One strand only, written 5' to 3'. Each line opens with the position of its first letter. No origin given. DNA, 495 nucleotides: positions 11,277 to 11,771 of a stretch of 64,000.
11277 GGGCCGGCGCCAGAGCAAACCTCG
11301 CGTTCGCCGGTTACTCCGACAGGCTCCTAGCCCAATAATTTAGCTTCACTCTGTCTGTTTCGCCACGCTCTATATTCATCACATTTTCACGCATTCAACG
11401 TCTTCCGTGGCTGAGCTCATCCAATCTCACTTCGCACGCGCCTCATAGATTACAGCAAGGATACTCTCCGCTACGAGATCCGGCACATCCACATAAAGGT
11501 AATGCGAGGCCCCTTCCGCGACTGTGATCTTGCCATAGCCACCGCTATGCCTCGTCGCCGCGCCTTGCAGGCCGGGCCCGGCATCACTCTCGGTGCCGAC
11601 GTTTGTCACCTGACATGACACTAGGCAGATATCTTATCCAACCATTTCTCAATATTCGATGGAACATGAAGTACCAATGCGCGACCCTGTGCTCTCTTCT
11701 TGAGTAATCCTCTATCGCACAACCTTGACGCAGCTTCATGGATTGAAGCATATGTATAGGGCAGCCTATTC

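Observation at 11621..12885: Low-GC islet with a translationally coupled minimal-nucleotidyltransferase and HEPN-like gene pair (candidate type VII TA or defence module)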

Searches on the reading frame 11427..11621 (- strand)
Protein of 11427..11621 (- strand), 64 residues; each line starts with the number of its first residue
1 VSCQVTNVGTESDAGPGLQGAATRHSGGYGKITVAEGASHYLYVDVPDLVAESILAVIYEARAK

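Call 72: search_protein_families(library=pfam, proteins=[window:11427-11621:-], max_evalue=0.1)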
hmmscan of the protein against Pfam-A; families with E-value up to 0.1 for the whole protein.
window:11427-11621:- (64 aa): 0 families

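Call 103: list_cluster_members(proteins=[P0001, P0165, window:11427-11621:-, P0031, P0043, P0044, P0050, P0056, P0072, P0096])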
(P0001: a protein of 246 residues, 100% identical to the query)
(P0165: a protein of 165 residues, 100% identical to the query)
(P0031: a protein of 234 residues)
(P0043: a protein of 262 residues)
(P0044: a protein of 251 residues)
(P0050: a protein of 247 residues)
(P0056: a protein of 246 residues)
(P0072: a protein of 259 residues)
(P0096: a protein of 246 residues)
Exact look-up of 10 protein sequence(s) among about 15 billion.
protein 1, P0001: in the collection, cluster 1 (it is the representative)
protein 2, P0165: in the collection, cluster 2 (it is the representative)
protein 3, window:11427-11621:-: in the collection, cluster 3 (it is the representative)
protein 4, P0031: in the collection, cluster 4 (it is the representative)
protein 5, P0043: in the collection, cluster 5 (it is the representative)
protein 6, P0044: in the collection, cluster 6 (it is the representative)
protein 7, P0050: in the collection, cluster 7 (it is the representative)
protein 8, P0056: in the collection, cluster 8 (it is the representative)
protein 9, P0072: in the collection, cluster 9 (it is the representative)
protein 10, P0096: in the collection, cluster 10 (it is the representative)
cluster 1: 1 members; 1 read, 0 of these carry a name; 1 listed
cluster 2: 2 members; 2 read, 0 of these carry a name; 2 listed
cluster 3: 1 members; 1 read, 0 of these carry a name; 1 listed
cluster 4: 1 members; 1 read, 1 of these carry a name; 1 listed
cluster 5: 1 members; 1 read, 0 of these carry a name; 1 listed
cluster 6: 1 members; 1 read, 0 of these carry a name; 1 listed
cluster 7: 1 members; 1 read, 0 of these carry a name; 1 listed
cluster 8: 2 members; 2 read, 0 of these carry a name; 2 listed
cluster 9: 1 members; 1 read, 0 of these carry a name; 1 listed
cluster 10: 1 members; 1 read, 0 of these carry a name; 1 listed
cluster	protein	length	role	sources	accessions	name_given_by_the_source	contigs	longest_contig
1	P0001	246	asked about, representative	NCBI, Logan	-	-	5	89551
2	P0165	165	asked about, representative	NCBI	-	-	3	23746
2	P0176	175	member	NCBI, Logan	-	-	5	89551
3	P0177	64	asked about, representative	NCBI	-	-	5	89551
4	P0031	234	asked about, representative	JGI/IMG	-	hypothetical protein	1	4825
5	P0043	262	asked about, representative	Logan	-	-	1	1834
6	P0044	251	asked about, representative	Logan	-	-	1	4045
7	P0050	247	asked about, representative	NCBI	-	-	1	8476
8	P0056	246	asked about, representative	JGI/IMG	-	-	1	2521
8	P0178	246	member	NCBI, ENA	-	-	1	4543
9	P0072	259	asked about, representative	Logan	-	-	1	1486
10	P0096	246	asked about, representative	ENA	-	-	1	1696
